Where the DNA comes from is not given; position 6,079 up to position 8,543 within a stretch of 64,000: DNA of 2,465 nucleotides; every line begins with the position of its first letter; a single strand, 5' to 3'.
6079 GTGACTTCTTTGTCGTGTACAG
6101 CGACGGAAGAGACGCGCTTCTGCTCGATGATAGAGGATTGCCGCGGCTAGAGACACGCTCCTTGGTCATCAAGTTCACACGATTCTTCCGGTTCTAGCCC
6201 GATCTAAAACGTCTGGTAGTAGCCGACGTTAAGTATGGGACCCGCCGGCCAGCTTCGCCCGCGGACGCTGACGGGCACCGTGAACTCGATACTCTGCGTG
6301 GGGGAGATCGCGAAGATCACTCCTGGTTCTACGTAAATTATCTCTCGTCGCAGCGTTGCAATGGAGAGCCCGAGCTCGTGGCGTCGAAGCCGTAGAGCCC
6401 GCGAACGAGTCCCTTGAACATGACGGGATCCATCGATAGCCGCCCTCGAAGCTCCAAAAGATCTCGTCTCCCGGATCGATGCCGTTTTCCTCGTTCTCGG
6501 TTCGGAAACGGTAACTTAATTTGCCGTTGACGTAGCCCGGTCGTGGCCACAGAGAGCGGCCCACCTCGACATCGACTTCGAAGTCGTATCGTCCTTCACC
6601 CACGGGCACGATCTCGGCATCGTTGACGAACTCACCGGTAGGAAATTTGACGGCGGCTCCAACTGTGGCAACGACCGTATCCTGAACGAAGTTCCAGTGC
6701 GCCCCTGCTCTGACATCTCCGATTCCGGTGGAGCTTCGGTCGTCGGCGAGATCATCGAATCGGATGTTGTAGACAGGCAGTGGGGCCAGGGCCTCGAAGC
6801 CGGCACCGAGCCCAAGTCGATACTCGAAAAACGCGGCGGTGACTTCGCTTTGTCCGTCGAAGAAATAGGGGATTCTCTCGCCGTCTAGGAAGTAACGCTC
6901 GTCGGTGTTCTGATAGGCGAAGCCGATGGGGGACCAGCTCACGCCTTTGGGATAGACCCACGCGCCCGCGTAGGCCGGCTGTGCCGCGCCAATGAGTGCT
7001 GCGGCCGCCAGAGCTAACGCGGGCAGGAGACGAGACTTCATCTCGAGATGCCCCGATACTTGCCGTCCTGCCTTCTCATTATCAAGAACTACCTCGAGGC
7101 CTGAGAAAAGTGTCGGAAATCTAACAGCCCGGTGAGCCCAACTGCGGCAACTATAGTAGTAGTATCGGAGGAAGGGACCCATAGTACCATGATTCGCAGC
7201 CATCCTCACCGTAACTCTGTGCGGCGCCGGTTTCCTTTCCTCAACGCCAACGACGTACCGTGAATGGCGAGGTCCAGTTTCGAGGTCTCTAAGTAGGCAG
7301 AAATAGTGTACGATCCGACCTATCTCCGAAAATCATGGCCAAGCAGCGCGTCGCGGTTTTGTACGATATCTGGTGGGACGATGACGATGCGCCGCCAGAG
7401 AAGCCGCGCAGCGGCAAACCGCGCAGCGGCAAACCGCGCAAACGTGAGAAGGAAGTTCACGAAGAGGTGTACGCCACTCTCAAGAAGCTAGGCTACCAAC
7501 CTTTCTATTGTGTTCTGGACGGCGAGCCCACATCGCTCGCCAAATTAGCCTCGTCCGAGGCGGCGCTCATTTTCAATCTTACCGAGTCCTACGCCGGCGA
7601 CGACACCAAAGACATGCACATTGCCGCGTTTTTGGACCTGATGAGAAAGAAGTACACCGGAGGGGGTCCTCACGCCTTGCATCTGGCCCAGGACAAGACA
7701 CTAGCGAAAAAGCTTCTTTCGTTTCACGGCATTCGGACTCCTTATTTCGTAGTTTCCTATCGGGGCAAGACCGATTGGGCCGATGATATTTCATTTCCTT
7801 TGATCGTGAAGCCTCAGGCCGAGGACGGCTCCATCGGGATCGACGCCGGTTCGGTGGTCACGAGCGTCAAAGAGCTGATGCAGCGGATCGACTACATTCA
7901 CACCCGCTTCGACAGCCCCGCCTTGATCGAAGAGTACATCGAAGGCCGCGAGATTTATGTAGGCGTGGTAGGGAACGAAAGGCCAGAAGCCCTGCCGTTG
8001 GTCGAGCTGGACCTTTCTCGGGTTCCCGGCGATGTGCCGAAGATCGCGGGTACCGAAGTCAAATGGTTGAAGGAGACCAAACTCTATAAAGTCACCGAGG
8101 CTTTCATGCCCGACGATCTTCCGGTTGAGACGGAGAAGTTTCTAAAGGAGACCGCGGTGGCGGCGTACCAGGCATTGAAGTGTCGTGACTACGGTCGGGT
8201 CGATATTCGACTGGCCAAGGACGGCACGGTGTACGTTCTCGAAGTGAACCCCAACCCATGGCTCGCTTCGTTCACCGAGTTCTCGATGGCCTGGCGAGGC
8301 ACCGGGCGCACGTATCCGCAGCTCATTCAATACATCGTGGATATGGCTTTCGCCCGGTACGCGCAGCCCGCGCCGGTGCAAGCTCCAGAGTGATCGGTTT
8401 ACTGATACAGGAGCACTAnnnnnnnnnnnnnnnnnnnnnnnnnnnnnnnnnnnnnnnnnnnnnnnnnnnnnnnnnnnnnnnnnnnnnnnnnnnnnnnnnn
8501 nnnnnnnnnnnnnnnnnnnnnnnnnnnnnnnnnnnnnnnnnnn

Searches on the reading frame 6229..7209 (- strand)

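Call 5: search_protein_families(library=pfam, proteins=[window:6229-7209:-], max_evalue=0.1)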
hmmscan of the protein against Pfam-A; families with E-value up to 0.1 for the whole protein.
window:6229-7209:- (326 aa): 1 family
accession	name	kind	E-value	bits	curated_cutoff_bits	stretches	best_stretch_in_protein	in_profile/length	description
PF13557.12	Phenol_MetA_deg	-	3.7e-07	30.9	22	1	117-260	16-168/242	Putative MetA-pathway of phenol degradation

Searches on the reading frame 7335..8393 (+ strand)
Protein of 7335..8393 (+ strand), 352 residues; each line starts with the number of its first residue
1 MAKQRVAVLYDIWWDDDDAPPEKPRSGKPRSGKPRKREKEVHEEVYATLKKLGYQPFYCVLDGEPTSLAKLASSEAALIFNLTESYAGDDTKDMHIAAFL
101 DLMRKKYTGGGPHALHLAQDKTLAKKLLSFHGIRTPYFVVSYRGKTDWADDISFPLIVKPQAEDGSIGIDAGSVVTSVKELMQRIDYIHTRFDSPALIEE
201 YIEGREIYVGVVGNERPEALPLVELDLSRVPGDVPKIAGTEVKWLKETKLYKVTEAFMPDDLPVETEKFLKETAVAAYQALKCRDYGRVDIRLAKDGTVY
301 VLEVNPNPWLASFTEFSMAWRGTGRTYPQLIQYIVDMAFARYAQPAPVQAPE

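Call 5: search_protein_families(library=pfam, proteins=[window:7335-8393:+], max_evalue=0.1)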
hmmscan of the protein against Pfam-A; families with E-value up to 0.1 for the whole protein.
window:7335-8393:+ (352 aa): 8 families
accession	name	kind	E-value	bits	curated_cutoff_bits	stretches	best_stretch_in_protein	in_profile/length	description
PF07478.18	Dala_Dala_lig_C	-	6.3e-33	114.4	24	1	149-335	32-203/204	D-ala D-ala ligase C-terminus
PF02655.19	ATP-grasp_3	-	6.9e-07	29.9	23.2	1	118-306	1-155/160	ATP-grasp domain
PF13535.11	ATP-grasp_4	-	3.8e-05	23.8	27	1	152-210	1-69/160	ATP-grasp domain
PF08443.16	RimK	-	0.00016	21.8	21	0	118-215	1-98/188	RimK-like ATP-grasp domain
PF02786.22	CPSase_L_D2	-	0.00025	21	19.8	1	145-306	30-178/211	Carbamoyl-phosphate synthase L chain, ATP binding domain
PF14397.11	ATPgrasp_ST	-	0.0086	15.7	31.4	1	270-311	218-259/278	Sugar-transfer associated ATP-grasp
PF14398.11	ATPgrasp_YheCD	-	0.014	15.1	26.8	1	250-333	166-251/255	YheC/D like ATP-grasp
PF03133.20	TTL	-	0.049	13.3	20.1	0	278-314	229-265/292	Tubulin-tyrosine ligase family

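Call 87: search_protein_families(library=ncbifam, proteins=[window:7335-8393:+], max_evalue=0.001)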
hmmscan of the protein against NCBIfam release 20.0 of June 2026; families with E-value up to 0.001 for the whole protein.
window:7335-8393:+ (352 aa): 44 families (the best 25 are shown)
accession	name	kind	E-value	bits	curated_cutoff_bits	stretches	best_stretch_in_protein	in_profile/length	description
NF002378.0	PRK01372.1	subfamily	3.9e-40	137.4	243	1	43-339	28-302/305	D-alanine--D-alanine ligase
TIGR01205.1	D_ala_D_alaTIGR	subfamily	4.6e-35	121.1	245.65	1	89-338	75-317/318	D-alanine--D-alanine ligase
NF011169.0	PRK14571.1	equivalog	1.6e-30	106.5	404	1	42-340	21-297/300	D-alanyl-alanine synthetase A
NF002528.0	PRK01966.1-4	subfamily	5.5e-30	104.4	262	1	92-343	113-363/366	D-alanine--D-alanine ligase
NF002526.0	PRK01966.1-2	equivalog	2.9e-28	98.8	449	1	72-344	90-353/362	D-alanine--D-alanine ligase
NF000206.1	D_ala_D_lac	equivalog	2e-25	89.5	550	1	88-339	100-341/342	D-alanine--(R)-lactate ligase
NF000091.3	D_ala_D_ser_VanG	exception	8.6e-25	87.3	495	1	88-338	103-343/344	D-alanine--D-serine ligase VanG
NF002525.0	PRK01966.1-1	equivalog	1.6e-24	86.6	457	1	98-344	118-356/364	D-alanine--D-alanine ligase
NF002529.0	PRK01966.1-5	equivalog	5.7e-23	81.4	472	1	75-340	85-338/348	D-alanine--D-alanine ligase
NF000470.1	D_ala_D_lac_VanM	exception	6.1e-23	81.6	760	1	87-338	99-340/343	D-alanine--(R)-lactate ligase VanM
NF000372.1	D_ala_D_lac_VanI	exception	3.6e-22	79.2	700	1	91-339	103-341/341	D-alanine--(R)-lactate ligase VanI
NF012216.1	D_ala_D_lac_VanB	exception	5.6e-22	78.4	750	1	92-341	103-342/342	D-alanine--(R)-lactate ligase VanB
NF012215.1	D_ala_D_lac_VanD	exception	1.5e-21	77.1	700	1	91-341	103-343/343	D-alanine--(R)-lactate ligase VanD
NF012217.1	D_ala_D_lac_VanA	exception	7e-21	74.8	775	1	88-338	100-340/343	D-alanine--(R)-lactate ligase VanA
NF002527.0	PRK01966.1-3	equivalog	8.1e-21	74.6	310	1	88-311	86-301/332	D-alanine--D-alanine ligase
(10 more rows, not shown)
